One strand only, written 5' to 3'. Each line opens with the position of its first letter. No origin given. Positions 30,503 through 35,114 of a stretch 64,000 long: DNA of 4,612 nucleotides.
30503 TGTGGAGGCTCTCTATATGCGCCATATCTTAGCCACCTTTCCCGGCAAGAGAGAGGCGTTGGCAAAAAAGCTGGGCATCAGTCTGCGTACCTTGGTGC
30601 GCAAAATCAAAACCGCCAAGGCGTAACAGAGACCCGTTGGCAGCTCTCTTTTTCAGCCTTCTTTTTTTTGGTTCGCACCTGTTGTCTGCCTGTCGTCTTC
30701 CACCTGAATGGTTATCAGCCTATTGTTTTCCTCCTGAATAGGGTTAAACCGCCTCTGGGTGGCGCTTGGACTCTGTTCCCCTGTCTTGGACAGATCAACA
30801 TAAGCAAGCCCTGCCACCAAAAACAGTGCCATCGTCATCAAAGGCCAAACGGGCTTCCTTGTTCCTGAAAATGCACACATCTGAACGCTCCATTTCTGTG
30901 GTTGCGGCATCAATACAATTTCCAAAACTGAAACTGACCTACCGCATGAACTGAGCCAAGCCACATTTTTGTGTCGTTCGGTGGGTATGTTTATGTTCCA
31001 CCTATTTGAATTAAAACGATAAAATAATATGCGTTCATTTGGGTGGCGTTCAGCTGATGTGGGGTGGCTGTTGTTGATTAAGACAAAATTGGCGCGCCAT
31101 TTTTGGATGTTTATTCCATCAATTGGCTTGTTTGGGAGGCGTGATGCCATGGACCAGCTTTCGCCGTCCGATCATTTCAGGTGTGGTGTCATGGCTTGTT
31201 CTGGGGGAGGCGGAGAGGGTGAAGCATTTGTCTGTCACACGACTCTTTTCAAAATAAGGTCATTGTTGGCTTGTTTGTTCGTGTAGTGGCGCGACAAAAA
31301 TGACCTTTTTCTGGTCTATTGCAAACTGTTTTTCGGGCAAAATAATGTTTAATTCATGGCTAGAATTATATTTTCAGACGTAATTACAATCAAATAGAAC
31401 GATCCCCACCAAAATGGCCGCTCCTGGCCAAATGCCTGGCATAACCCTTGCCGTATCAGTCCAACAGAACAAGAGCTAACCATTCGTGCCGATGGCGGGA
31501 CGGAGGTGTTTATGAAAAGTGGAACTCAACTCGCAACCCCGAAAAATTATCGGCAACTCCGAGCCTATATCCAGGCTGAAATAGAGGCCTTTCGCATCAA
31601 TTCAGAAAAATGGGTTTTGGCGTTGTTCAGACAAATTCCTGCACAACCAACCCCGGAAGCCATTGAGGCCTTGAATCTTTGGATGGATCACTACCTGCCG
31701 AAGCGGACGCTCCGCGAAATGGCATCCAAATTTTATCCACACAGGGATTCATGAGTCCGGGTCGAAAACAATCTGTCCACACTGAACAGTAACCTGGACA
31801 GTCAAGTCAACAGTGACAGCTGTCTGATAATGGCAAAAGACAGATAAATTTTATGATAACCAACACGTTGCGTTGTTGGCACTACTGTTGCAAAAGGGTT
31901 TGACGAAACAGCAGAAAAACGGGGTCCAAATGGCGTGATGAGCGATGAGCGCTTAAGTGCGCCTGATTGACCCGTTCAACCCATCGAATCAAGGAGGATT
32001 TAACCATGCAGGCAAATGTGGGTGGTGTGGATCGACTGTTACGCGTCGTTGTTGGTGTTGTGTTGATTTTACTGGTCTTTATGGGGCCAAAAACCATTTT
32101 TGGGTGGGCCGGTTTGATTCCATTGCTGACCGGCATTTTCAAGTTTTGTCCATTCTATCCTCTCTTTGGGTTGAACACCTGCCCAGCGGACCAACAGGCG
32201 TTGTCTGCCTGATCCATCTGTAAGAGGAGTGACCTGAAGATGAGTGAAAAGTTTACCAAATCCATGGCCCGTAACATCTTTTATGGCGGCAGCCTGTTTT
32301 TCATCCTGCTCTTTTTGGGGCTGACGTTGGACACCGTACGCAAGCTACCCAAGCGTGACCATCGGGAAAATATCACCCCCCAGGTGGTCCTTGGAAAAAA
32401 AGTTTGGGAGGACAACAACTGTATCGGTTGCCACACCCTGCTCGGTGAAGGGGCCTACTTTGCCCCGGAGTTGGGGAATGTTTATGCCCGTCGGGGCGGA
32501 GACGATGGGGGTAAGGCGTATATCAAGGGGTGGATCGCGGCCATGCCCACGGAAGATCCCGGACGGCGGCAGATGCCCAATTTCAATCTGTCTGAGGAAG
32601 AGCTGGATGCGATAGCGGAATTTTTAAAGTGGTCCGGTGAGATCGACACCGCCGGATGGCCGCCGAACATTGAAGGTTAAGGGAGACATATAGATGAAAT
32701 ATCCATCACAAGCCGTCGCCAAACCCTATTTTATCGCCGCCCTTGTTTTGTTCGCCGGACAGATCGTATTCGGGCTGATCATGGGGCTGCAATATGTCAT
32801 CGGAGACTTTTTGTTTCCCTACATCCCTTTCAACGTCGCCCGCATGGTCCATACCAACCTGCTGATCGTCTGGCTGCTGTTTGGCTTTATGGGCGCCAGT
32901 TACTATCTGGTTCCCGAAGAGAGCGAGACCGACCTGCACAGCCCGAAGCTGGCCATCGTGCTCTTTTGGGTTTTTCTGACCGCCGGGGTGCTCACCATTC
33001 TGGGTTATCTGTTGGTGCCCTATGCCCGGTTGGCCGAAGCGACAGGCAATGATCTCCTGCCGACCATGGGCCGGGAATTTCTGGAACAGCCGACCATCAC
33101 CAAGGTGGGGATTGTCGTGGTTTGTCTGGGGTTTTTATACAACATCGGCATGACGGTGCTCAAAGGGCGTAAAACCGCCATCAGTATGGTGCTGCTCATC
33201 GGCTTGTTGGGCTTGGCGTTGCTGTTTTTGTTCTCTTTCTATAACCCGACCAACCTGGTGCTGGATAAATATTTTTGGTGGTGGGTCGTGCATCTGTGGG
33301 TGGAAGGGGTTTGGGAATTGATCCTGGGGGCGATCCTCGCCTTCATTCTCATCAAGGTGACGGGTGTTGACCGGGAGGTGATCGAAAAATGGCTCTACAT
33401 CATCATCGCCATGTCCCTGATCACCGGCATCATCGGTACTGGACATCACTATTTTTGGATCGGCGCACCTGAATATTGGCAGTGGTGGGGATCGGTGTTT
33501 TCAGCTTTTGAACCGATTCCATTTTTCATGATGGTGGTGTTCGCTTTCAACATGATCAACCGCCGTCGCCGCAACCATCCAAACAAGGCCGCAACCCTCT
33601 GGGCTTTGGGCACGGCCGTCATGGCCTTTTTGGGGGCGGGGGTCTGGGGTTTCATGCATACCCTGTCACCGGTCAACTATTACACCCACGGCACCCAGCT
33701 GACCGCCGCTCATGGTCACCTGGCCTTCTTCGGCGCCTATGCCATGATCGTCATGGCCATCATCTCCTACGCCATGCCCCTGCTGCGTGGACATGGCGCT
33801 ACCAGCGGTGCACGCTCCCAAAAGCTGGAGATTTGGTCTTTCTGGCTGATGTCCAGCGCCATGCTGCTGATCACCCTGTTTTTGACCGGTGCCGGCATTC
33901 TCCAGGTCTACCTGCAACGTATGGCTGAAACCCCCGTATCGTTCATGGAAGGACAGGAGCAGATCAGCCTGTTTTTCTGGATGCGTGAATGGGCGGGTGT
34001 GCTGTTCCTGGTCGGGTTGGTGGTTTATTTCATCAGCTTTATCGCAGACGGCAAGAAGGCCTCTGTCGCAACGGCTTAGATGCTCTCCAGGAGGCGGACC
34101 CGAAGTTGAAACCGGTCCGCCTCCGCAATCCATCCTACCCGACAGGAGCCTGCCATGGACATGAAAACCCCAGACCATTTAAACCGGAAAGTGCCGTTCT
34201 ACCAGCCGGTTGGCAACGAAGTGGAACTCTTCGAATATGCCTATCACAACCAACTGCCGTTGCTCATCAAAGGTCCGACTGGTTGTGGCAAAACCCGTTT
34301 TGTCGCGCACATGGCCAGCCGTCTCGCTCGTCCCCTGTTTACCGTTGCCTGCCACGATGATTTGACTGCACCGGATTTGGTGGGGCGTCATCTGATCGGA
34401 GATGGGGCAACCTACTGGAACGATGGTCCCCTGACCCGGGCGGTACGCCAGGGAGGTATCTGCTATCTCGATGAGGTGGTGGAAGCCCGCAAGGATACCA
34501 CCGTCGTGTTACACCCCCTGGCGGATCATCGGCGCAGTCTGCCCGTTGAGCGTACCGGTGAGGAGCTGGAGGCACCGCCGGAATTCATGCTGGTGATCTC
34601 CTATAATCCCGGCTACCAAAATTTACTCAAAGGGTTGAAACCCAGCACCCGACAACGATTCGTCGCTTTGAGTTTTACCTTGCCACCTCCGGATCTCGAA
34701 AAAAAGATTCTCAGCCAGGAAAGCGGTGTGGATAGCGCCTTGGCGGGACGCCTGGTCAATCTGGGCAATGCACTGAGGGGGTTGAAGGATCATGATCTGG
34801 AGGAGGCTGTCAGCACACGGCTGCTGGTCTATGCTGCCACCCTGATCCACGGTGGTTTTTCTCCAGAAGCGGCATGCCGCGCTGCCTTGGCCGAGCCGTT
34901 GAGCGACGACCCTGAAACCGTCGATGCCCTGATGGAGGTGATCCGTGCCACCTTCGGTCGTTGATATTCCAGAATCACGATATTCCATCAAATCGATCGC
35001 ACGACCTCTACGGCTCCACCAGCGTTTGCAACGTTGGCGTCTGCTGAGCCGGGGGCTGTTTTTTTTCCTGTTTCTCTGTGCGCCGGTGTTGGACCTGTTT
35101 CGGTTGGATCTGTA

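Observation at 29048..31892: Cys-rich-PAS sigma-54 activator sits between three sigma-54-type promoters: a NorR-like role without a NorR-type sensor?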

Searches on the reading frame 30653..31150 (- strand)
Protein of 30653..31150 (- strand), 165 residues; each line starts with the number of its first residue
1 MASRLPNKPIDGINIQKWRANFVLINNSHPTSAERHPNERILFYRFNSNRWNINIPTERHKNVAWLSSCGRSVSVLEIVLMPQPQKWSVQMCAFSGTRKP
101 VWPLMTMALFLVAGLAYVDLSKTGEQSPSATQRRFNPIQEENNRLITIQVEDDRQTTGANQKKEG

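Call 19: search_protein_families(library=pfam, proteins=[window:30653-31150:-], max_evalue=0.01)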
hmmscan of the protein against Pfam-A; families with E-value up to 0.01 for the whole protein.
window:30653-31150:- (165 aa): 0 families

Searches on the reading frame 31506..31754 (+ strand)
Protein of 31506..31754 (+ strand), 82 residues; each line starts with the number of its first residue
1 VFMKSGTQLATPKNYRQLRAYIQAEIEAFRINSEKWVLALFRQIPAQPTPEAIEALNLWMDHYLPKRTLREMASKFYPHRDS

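Call 3: search_protein_families(library=pfam, proteins=[window:31506-31754:+], max_evalue=0.01)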
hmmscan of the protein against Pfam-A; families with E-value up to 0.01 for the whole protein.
window:31506-31754:+ (82 aa): 0 families

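Call 50: find_homologous_proteins(query=window:31512-31751:+, max_evalue=0.001)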
Query seq(80 aa): no candidate shares three 5-residue words with the query. No homologue found.

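Call 65: search_solved_structures(query=A5, max_evalue=10)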
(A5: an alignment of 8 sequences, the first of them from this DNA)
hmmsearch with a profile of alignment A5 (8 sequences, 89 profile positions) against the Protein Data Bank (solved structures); distinct sequences matched with E-value up to 10: 4.
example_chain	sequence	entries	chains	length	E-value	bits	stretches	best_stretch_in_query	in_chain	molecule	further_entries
6m3d_C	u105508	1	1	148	0.31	14.1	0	60-80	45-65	Segmentation polarity homeobox protein engrailed,Segmentation polarity homeobox protein en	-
4mq3_A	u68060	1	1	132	0.79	12.8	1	43-75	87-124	Integrase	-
4pa1_A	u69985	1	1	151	0.8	12.7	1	43-75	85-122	Integrase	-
9axt_Ac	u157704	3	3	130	1.5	11.9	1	54-80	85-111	Small ribosomal subunit protein uS8A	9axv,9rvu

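Call 66: search_protein_families(library=pfam, alignment_id=A5, max_evalue=1)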
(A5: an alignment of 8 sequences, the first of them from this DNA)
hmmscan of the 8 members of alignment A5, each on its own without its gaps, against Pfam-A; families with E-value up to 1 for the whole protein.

A. member 1, seq(80 aa): 0 families

B. families by the number of members that match (of 8 scanned): 2 families
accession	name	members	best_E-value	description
PF23781.1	Phage_TAC_16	2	0.012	Phage tail assembly chaperone protein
PF01471.23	PG_binding_1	1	0.046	Putative peptidoglycan binding domain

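Call 67: find_homologous_proteins(query=A5, max_evalue=0.001)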
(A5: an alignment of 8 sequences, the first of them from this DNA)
Query A5 (8 sequences) (80 aa, profile of the alignment): 12 proteins with E <= 0.001 among 1624 candidates.
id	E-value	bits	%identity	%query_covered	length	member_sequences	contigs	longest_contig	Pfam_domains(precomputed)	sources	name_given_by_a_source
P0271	5.1e-29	118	50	88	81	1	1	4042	-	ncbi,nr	ncbi:MAG: hypothetical protein HQL68_10085 [Magnetococcales bacterium]|nr:hypothetical protein [Magn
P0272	7.2e-28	114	40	71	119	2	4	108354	-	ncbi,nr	ncbi:MAG: hypothetical protein HQL77_02105 [Magnetococcales bacterium]|nr:hypothetical protein [Magn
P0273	1.9e-27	113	36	80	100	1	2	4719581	-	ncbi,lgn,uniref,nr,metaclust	ncbi:hypothetical protein Mmc1_1664 [Magnetococcus marinus MC-1]|uniref:Uncharacterized protein n=1 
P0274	3.6e-27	112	54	100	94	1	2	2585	-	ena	-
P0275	9.2e-27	110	47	66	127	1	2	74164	-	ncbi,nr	ncbi:MAG: hypothetical protein HQL82_04655 [Magnetococcales bacterium]|nr:hypothetical protein [Magn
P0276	1.2e-26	110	53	95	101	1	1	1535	-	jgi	jgi:hypothetical protein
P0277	2.3e-24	103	40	71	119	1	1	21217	-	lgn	-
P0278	1.2e-20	91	44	71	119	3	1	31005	-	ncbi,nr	ncbi:MAG: hypothetical protein HQL75_09465 [Magnetococcales bacterium]|nr:hypothetical protein [Magn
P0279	2.0e-20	90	42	74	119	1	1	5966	-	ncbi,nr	ncbi:MAG: hypothetical protein HQL07_17920 [Nitrospirae bacterium]|nr:hypothetical protein [Magnetoc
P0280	2.2e-20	90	46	71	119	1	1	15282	-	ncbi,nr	ncbi:MAG: hypothetical protein HQL76_17150 [Magnetococcales bacterium]|nr:hypothetical protein [Magn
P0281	2.9e-20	90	56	74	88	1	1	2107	-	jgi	jgi:hypothetical protein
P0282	3.8e-20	89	42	74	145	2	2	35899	-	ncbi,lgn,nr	ncbi:MAG TPA: hypothetical protein DCS88_14580 [Alphaproteobacteria bacterium]|nr:hypothetical prote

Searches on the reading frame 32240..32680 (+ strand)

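Call 3: search_protein_families(library=pfam, proteins=[window:32240-32680:+], max_evalue=0.01)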
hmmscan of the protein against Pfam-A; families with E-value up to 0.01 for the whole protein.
window:32240-32680:+ (146 aa): 3 families
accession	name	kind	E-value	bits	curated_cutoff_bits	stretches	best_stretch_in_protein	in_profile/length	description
PF00034.26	Cytochrom_C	-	3.3e-15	57.6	21.3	1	50-131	2-88/90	Cytochrome c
PF13442.11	Cytochrome_CBB3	-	6.6e-07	30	27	1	52-129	6-68/68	Cytochrome C oxidase, cbb3-type, subunit III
PF22085.1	NorB_cytochrome_c-like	-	0.0072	17.1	29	0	48-78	17-47/181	Nitric oxide reductase subunit B, cytochrome c-like domain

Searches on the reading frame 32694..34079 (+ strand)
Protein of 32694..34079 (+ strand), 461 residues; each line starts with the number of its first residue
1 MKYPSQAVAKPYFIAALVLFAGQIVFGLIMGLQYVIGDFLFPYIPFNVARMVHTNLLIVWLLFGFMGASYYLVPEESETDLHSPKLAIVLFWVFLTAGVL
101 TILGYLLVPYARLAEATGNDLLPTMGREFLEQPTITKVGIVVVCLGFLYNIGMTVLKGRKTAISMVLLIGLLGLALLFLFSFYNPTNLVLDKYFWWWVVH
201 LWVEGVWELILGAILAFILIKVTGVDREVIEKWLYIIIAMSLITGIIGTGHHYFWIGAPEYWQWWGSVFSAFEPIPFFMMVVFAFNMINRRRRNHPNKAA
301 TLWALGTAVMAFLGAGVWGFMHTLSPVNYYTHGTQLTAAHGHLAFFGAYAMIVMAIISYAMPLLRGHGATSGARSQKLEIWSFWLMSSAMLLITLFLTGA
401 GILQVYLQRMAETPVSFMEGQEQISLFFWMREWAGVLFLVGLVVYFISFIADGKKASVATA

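Call 3: search_protein_families(library=pfam, proteins=[window:32694-34079:+], max_evalue=0.01)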
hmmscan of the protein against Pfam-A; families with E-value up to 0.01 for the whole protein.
window:32694-34079:+ (461 aa): 2 families
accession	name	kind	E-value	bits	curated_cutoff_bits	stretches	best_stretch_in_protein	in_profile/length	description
PF00115.25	COX1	-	1.5e-79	268.4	34.8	1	8-437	2-436/436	Cytochrome C and Quinol oxidase polypeptide I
PF01757.29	Acyl_transf_3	-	0.0034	16.9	31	1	149-309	141-271/326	Acyltransferase domain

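Call 74: search_protein_families(library=ncbifam, proteins=[window:32694-34079:+], max_evalue=0.00001)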
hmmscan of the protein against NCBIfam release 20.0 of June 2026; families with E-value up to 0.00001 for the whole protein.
window:32694-34079:+ (461 aa): 1 family
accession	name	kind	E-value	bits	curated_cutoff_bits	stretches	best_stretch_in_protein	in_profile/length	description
TIGR00780.1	ccoN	equivalog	6.6e-06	25.3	583.15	0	24-446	23-451/474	cytochrome-c oxidase, cbb3-type subunit I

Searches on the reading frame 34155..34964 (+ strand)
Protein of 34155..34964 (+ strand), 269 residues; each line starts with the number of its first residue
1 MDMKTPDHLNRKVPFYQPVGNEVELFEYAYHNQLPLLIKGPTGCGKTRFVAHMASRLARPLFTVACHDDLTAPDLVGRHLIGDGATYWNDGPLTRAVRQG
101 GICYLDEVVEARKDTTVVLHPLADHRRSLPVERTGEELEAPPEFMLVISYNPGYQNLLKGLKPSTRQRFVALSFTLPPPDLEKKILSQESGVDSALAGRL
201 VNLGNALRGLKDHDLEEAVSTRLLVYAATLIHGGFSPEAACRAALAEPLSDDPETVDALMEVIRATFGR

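Call 3: search_protein_families(library=pfam, proteins=[window:34155-34964:+], max_evalue=0.01)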
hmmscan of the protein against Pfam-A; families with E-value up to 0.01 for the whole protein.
window:34155-34964:+ (269 aa): 7 families
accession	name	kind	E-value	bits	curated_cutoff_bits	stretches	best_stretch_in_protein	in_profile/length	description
PF07728.20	AAA_5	-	5.2e-36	124.1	22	1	35-169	1-139/139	AAA domain (dynein-related subfamily)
PF08406.16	CbbQ_C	-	8.5e-33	112.9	20.6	1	182-265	1-84/85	CbbQ/NirQ/NorQ C-terminal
PF01078.27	Mg_chelatase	-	2.1e-06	27.8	20.3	1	79-153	89-159/207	Magnesium chelatase, subunit ChlI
PF00158.32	Sigma54_activat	-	0.00021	21.4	20.2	1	24-137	13-128/168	Sigma-54 interaction domain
PF12774.13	AAA_6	-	0.0018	17.8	25.2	1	29-72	28-71/327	Hydrolytic ATP binding site of dynein motor region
PF13191.12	AAA_16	-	0.0025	18.8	32.6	1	34-84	25-82/167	AAA ATPase domain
PF00004.35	AAA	-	0.0054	17.6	21.2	1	36-70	1-35/131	ATPase family associated with various cellular activities (AAA)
